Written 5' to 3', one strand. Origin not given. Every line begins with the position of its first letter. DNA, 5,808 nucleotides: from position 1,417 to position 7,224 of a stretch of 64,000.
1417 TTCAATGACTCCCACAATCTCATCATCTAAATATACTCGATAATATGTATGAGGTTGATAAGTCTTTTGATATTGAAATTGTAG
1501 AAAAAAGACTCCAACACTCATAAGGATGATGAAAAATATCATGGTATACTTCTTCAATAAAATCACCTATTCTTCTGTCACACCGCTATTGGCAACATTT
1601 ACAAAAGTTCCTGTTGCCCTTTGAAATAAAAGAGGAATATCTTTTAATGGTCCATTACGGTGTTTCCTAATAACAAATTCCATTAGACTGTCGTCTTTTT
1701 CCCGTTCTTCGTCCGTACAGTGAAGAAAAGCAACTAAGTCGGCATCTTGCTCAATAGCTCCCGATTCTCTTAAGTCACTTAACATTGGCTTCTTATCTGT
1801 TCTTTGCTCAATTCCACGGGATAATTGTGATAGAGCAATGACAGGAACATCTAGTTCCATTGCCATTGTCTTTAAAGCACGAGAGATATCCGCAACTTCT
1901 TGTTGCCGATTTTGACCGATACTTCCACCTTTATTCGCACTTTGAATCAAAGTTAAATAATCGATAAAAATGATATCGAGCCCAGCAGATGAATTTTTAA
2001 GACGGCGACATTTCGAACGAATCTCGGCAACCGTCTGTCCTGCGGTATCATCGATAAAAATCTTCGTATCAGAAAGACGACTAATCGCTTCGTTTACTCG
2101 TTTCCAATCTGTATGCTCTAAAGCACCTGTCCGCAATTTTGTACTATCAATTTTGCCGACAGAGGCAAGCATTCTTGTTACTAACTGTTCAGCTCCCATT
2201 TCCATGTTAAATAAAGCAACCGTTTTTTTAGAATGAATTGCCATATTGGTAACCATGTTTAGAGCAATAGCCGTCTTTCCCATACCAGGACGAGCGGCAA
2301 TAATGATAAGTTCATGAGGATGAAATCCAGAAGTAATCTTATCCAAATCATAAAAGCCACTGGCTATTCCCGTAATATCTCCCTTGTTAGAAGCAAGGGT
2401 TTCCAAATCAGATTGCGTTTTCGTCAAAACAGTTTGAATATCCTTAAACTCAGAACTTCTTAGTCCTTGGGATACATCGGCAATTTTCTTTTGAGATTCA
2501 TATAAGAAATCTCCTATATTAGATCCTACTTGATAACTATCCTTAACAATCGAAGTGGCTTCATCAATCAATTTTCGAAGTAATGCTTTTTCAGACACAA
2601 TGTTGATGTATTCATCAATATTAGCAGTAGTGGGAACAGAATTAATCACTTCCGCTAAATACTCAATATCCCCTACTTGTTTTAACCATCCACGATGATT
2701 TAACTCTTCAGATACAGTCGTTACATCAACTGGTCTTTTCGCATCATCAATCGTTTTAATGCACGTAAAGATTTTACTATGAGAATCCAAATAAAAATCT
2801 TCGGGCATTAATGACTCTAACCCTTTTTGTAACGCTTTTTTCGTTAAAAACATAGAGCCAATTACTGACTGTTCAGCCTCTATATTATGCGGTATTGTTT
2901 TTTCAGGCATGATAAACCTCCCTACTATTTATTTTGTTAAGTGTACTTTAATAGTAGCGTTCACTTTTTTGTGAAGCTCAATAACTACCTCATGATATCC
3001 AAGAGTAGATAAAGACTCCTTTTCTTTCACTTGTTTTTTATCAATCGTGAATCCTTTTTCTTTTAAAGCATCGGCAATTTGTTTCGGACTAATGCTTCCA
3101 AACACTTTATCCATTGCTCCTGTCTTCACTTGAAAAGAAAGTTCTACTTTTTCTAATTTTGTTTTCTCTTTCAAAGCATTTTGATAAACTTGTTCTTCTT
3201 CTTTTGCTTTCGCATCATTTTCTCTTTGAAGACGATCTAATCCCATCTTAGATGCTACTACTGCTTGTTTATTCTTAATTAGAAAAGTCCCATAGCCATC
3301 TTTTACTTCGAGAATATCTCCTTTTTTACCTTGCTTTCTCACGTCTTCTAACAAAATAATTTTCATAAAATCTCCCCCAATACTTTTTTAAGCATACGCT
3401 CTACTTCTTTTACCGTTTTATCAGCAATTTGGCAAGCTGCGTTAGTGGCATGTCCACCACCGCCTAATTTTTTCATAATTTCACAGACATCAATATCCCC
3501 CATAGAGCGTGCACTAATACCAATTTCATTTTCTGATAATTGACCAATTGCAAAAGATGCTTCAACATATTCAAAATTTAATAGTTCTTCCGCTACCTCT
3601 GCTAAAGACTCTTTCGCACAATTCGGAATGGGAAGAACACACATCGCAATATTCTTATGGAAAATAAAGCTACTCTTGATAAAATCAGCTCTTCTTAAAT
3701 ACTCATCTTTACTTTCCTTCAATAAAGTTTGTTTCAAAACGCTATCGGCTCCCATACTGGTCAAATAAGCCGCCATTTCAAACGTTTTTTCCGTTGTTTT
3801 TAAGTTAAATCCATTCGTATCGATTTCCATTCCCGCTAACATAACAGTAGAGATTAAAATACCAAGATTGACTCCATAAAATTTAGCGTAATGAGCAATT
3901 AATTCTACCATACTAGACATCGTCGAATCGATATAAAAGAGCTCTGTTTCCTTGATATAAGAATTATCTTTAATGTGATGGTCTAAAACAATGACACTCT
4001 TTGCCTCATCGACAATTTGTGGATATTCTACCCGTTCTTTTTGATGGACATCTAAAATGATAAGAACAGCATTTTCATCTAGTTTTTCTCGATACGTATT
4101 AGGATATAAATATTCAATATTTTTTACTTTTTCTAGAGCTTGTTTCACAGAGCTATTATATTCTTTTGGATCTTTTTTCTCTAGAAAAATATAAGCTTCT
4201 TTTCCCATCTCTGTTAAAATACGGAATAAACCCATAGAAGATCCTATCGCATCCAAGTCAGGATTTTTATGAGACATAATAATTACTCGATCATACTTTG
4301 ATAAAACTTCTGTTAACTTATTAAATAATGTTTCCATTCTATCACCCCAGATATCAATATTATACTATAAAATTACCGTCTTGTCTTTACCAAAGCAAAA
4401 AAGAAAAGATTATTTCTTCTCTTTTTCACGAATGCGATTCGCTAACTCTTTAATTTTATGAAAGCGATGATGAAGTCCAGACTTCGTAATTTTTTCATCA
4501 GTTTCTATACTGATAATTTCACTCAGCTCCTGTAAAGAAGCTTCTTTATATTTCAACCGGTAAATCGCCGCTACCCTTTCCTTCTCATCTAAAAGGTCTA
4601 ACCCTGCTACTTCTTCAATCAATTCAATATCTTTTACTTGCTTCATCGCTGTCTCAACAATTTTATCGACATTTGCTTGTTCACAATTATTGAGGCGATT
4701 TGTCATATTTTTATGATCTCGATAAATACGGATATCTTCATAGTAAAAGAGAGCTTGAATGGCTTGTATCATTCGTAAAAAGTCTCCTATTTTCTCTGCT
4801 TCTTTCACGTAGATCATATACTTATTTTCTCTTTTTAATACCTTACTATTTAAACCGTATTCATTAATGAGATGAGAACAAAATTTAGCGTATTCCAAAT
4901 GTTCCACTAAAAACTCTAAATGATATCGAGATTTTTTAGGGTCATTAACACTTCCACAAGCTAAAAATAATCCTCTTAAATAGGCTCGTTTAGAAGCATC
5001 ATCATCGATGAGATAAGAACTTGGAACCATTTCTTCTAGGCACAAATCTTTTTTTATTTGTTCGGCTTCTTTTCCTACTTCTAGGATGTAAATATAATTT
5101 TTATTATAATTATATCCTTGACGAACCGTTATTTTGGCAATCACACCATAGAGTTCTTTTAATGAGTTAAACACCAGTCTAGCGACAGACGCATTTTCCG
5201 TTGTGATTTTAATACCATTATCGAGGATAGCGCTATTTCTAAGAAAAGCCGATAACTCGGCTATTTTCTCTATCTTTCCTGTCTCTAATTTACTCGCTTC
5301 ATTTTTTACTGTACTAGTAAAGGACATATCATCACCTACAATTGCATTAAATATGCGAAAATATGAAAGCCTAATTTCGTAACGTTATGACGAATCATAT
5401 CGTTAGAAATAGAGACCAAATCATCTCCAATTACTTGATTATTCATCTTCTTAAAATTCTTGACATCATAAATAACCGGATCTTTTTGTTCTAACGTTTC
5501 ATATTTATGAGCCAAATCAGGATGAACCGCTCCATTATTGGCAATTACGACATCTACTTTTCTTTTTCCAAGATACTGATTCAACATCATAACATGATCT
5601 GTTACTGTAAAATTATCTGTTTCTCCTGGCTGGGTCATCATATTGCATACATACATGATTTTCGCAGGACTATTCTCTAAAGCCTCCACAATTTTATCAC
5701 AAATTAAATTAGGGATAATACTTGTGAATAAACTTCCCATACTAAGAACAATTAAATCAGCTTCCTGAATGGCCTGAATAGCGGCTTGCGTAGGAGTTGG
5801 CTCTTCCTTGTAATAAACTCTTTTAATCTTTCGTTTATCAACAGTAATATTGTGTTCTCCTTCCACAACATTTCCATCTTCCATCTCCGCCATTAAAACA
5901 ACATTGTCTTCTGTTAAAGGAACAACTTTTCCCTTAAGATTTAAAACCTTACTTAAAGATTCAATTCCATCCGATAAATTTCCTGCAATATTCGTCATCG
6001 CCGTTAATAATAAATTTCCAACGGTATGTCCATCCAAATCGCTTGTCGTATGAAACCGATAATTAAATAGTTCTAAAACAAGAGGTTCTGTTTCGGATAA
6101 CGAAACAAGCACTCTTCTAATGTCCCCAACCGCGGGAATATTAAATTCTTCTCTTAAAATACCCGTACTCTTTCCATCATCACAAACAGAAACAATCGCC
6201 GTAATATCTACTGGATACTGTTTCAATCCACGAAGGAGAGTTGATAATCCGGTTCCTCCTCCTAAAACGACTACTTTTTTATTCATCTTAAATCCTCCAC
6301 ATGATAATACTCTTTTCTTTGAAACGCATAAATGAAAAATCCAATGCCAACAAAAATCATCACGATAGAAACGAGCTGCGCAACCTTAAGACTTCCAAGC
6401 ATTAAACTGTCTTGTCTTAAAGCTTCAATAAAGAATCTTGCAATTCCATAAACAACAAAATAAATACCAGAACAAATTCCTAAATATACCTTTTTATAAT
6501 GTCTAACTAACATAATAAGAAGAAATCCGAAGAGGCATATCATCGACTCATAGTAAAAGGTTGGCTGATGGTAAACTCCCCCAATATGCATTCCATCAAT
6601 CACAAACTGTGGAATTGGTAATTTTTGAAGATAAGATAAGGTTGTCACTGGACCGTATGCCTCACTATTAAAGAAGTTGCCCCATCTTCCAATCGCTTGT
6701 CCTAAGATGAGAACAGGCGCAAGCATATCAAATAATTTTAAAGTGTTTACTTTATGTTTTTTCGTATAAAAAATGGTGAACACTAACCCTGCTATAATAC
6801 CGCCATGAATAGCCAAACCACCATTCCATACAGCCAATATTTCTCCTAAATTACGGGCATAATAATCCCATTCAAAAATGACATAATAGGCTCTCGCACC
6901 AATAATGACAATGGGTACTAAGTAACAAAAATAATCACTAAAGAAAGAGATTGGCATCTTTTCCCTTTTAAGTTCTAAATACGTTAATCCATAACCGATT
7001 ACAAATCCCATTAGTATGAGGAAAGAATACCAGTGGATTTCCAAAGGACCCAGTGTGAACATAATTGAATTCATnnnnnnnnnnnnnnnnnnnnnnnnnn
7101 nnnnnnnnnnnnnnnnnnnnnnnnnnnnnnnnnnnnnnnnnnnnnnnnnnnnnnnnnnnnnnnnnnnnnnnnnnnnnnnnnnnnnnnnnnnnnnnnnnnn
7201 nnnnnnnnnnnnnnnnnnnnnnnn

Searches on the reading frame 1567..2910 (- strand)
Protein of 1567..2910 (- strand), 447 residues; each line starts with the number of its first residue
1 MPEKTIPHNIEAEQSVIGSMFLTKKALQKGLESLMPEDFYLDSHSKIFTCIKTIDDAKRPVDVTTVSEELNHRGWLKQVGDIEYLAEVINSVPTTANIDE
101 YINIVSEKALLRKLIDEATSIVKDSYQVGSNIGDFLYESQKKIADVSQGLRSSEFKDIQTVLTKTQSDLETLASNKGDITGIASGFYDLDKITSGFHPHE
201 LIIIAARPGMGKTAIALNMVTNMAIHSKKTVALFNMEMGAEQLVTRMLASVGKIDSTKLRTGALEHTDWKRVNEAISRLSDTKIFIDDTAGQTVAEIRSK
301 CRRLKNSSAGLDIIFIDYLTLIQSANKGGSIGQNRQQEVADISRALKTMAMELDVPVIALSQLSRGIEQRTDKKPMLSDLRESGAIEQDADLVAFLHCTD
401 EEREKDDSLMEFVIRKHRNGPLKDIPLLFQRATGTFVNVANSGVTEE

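Call 7: search_protein_families(library=pfam, proteins=[window:1567-2910:-], max_evalue=0.001)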
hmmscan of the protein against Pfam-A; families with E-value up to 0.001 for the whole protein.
window:1567-2910:- (447 aa): 3 families
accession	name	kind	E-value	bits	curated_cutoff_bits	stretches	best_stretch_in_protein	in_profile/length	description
PF03796.21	DnaB_C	-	6.8e-100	334.1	27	1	181-438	1-255/255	DnaB-like helicase C terminal domain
PF00772.26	DnaB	-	3.4e-32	111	23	1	7-107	3-103/103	DnaB-like helicase N terminal domain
PF13481.12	AAA_25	-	5.5e-10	39.6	27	1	189-363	22-190/195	AAA domain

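Call 61: find_encoding_contigs(protein=window:1567-2910:-, flank=10000, max_places=4)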
Protein window:1567-2910:- (447 aa): 7 contigs read that carry it; 2 places shown.
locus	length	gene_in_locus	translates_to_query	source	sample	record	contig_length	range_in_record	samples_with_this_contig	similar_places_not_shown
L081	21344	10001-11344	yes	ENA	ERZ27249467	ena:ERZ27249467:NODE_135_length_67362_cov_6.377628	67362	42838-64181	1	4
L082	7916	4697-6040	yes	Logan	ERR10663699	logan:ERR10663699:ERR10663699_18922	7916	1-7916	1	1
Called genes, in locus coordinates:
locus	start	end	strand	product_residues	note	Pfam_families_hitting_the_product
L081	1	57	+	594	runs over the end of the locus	PF02195:ParB_N, PF17762:HTH_ParB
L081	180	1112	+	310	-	PF00149:Metallophos (weak), PF12850:Metallophos_2 (weak)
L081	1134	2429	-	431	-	PF02388:FemAB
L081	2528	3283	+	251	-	-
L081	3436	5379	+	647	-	PF00270:DEAD (faint), PF04851:ResIII, PF17757:UvrB_inter, PF27431:UvrB_3rd, PF00271:Helicase_C, PF12344:UvrB, PF02151:UVR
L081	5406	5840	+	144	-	PF04020:Phage_holin_4_2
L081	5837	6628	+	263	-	PF01790:LGT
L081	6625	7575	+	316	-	PF01933:CofD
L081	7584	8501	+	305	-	PF10298:WhiA_N, PF14528:LAGLIDADG_3 (faint), PF14527:LAGLIDADG_WhiA, PF02650:HTH_WhiA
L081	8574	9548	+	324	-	PF01368:DHH, PF02272:DHHA1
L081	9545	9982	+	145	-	PF01281:Ribosomal_L9_N, PF03948:Ribosomal_L9_C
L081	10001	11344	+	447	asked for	PF00772:DnaB, PF03796:DnaB_C, PF13481:AAA_25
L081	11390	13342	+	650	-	PF07501:G5, PF01551:Peptidase_M23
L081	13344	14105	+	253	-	PF00753:Lactamase_B, PF23023:Anti-Pycsar_Apyc1, PF16661:Lactamase_B_6 (faint), PF12706:Lactamase_B_2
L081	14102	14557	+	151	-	PF02590:SPOUT_MTase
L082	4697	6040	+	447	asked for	PF00772:DnaB, PF03796:DnaB_C, PF13481:AAA_25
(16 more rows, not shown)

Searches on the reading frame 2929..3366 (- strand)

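Call 7: search_protein_families(library=pfam, proteins=[window:2929-3366:-], max_evalue=0.001)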
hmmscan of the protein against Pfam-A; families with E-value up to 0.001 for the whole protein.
window:2929-3366:- (145 aa): 2 families
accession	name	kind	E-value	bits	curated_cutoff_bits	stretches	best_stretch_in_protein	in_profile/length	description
PF03948.19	Ribosomal_L9_C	-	2e-22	79.8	23.2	1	63-143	2-84/86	Ribosomal protein L9, C-terminal domain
PF01281.25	Ribosomal_L9_N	-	7.7e-16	57.8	20.7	1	1-43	1-44/47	Ribosomal protein L9, N-terminal domain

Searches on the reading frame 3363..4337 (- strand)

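Call 7: search_protein_families(library=pfam, proteins=[window:3363-4337:-], max_evalue=0.001)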
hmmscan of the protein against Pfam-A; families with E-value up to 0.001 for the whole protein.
window:3363-4337:- (324 aa): 2 families
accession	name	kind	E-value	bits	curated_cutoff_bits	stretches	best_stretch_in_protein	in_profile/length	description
PF01368.27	DHH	-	7e-19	68.8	28.1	1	17-152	1-103/125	DHH family, N-terminal domain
PF02272.25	DHHA1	-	8.1e-14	52.4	25.9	1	232-319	4-96/102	DHHA1 domain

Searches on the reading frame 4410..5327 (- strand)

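Call 7: search_protein_families(library=pfam, proteins=[window:4410-5327:-], max_evalue=0.001)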
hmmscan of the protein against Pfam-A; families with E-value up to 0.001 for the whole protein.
window:4410-5327:- (305 aa): 4 families
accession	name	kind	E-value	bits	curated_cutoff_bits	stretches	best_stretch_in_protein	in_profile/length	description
PF14527.11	LAGLIDADG_WhiA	-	8e-31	106.5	23.2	1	114-205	2-92/93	WhiA LAGLIDADG-like domain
PF02650.20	HTH_WhiA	-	1.3e-27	96.5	27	1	210-296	2-84/84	WhiA C-terminal HTH domain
PF10298.14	WhiA_N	-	7.5e-16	58.4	23.4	1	20-95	3-83/86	WhiA N-terminal LAGLIDADG-like domain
PF14528.11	LAGLIDADG_3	-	1.1e-06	29.2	22.5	1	113-171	3-62/82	LAGLIDADG-like domain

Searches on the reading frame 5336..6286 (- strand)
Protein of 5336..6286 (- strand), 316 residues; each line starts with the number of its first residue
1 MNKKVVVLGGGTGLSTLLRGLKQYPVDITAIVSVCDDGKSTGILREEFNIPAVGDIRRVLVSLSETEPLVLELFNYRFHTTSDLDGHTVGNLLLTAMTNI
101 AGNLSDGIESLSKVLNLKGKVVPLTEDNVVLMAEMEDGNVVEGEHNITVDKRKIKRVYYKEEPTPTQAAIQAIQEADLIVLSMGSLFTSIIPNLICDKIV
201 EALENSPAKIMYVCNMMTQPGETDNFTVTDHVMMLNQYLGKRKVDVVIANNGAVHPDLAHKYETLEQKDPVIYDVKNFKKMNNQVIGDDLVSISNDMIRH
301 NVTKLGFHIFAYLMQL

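Call 7: search_protein_families(library=pfam, proteins=[window:5336-6286:-], max_evalue=0.001)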
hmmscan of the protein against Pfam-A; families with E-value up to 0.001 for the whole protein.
window:5336-6286:- (316 aa): 1 family
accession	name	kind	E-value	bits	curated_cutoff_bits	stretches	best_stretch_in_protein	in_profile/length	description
PF01933.23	CofD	-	3.8e-104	348.4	30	1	5-290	1-289/290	2-phospho-L-lactate transferase CofD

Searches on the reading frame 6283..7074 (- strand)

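Call 7: search_protein_families(library=pfam, proteins=[window:6283-7074:-], max_evalue=0.001)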
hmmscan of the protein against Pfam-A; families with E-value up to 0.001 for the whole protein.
window:6283-7074:- (263 aa): 1 family
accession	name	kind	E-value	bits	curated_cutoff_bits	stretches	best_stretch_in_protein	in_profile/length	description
PF01790.23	LGT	-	1.2e-69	234.7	24.9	1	4-249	2-240/240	Prolipoprotein diacylglyceryl transferase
